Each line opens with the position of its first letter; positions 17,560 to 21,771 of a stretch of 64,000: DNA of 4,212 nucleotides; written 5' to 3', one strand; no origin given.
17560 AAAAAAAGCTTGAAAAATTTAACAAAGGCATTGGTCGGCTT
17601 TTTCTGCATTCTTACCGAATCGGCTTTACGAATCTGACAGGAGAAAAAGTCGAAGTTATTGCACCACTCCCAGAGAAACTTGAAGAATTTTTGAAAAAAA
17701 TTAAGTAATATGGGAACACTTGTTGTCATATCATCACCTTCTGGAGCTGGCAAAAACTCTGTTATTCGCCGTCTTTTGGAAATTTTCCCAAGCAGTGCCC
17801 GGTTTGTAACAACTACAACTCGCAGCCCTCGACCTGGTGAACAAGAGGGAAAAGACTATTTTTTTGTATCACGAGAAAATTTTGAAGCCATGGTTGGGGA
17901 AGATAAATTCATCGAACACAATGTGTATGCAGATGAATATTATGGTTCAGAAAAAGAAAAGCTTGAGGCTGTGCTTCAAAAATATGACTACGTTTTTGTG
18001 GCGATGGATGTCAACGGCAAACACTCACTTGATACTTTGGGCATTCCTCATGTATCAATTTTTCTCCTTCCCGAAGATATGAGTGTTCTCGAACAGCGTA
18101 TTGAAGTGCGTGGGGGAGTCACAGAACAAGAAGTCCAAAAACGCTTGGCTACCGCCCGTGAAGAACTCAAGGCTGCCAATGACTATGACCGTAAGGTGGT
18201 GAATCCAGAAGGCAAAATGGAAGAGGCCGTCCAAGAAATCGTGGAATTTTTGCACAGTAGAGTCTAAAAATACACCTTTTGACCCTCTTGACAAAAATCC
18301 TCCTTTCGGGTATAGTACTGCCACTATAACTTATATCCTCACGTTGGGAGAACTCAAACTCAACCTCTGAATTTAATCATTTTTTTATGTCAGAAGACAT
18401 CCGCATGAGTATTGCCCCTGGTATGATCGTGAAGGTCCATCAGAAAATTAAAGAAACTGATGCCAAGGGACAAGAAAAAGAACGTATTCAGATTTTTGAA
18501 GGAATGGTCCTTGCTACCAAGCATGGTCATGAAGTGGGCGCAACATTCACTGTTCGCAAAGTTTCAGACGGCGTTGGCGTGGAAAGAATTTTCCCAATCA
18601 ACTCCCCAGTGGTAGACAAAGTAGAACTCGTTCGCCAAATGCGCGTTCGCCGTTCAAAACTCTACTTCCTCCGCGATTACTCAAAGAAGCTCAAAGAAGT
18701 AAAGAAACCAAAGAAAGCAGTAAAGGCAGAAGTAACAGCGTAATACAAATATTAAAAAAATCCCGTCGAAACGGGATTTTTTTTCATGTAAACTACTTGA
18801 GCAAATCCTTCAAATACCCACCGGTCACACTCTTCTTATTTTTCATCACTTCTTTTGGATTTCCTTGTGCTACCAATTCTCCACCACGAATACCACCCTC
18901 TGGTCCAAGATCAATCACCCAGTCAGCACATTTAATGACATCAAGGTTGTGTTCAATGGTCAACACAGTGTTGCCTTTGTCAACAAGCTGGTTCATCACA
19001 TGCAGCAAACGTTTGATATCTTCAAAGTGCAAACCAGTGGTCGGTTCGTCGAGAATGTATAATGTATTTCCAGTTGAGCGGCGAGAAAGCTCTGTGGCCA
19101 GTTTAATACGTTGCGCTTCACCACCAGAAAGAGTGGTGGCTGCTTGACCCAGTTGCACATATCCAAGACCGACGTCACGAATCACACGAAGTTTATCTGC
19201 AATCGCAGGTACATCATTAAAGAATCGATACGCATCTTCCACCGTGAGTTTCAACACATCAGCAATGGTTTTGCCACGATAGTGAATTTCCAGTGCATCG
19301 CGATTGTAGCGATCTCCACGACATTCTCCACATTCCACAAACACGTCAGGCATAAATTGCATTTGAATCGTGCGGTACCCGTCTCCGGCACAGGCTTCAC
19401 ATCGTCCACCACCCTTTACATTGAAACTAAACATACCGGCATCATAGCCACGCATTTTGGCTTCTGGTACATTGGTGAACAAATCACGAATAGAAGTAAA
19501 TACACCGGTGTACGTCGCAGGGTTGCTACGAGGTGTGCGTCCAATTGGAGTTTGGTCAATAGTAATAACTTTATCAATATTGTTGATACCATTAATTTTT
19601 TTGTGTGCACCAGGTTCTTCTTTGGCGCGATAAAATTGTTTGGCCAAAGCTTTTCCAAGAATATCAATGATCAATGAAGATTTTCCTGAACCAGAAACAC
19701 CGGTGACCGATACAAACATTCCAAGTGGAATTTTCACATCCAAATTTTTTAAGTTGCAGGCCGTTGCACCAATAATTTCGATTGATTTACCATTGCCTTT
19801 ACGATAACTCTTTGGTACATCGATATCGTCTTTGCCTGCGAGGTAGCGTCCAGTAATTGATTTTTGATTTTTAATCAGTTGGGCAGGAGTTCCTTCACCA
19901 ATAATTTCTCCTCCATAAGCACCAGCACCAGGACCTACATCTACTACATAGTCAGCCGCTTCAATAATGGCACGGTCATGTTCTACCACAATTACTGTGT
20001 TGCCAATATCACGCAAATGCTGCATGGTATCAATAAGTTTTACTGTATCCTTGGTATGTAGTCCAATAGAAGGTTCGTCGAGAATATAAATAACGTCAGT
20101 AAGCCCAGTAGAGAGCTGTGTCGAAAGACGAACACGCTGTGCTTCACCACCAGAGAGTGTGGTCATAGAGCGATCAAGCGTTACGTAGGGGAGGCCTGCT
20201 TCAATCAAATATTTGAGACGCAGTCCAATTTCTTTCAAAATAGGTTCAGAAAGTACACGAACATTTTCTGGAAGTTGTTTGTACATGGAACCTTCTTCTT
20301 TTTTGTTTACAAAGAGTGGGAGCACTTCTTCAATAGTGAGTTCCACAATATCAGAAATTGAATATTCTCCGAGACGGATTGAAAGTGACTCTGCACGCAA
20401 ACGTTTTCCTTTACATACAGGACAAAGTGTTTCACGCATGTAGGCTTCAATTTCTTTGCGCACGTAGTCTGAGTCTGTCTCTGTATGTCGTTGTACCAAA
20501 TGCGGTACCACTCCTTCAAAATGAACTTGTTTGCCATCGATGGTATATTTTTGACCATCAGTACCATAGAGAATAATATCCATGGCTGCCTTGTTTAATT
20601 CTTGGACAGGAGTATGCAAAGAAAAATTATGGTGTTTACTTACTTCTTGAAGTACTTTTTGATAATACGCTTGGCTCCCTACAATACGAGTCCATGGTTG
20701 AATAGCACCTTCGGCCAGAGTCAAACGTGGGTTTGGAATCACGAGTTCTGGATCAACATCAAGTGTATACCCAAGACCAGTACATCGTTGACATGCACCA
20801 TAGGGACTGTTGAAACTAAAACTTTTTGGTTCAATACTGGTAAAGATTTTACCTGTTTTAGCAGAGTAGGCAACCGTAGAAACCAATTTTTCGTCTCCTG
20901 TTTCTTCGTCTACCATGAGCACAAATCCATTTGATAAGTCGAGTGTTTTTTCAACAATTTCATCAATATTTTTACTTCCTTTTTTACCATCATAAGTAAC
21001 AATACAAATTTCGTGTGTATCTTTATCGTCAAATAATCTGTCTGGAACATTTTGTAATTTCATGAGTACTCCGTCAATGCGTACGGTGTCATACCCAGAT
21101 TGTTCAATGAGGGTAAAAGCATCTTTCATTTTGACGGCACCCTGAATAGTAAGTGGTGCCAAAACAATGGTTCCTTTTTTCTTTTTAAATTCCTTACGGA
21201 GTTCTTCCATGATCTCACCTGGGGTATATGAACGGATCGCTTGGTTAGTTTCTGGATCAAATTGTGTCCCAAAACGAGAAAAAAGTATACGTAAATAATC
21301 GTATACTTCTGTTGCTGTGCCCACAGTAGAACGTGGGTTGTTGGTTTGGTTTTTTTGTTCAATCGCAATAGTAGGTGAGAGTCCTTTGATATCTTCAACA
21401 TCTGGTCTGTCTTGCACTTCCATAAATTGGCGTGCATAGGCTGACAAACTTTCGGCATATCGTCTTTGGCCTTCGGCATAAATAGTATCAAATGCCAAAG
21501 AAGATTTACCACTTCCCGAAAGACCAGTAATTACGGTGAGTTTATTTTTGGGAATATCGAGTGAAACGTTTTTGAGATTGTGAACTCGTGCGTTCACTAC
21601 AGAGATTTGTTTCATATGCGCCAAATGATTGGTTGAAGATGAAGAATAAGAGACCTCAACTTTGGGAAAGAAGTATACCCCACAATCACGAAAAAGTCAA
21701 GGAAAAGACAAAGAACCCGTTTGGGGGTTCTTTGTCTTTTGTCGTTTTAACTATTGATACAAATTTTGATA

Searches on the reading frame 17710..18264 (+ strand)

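Call 55: search_protein_families(library=pfam, proteins=[window:17710-18264:+], max_evalue=0.00001)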
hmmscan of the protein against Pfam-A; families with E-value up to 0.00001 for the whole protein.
window:17710-18264:+ (185 aa): 1 family
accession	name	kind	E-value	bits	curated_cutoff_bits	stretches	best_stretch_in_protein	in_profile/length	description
PF00625.27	Guanylate_kin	-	1.3e-36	126.4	25.2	1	3-182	3-180/182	Guanylate kinase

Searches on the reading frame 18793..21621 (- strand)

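Call 35: search_protein_families(library=ncbifam, proteins=[window:18793-21621:-], max_evalue=1e-10)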
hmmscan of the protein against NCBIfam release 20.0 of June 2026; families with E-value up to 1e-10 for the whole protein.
window:18793-21621:- (942 aa): 119 families (the best 25 are shown)
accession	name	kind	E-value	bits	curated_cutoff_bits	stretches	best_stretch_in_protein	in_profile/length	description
NF001503.0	PRK00349.1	equivalog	0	1275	1147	1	3-941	3-941/943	excinuclease ABC subunit UvrA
TIGR00630.1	uvra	equivalog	0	1228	729.8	1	6-925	2-923/924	excinuclease ABC subunit UvrA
NF001885.0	PRK00635.1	equivalog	9.8e-197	656.2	3054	2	448-929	437-908/1809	excinuclease ABC subunit A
TIGR02857.1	CydD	equivalog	5.4e-34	118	435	1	786-905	412-529/529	thiol reductant ABC exporter subunit CydD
TIGR04521.1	ECF_ATPase_2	equivalog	6.9e-34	117.2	330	1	812-932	126-239/279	energy-coupling factor transporter ATPase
NF040873.1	AztA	equivalog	1.4e-33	116.1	220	1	826-903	115-189/191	zinc ABC transporter ATP-binding protein AztA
TIGR03608.1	L_ocin_972_ABC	subfamily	1.8e-33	115.8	254.85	2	808-905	113-206/206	putative bacteriocin export ABC transporter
TIGR04520.1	ECF_ATPase_1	equivalog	1.8e-30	106.3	315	1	825-932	131-230/269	energy-coupling factor transporter ATPase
NF010068.0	PRK13548.1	equivalog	8.3e-30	103.7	261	1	827-929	134-234/261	heme ABC transporter ATP-binding protein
NF008409.0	PRK11231.1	equivalog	9.1e-30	103.8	375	1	827-929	135-229/255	Fe(3+) dicitrate ABC transporter ATP-binding protein FecE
TIGR00972.1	3a0107s01c2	equivalog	4e-28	98.4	343.2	0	481-597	137-246/248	phosphate ABC transporter ATP-binding protein PstB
TIGR02673.1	FtsE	equivalog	6.7e-28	97.8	264.85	0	813-897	121-201/214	cell division ATP-binding protein FtsE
TIGR03873.1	F420-0_ABC_ATP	hypoth_equivalog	3.2e-27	95.4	372.4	0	827-928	134-227/256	putative F420-0 ABC transporter ATP-binding protein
NF010153.0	PRK13631.1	equivalog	7.5e-25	87.6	463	0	470-606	158-287/320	cobalt transporter ATP-binding subunit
NF010170.0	PRK13651.1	equivalog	8.5e-25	87.3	432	0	812-932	147-259/308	cobalt transporter ATP-binding subunit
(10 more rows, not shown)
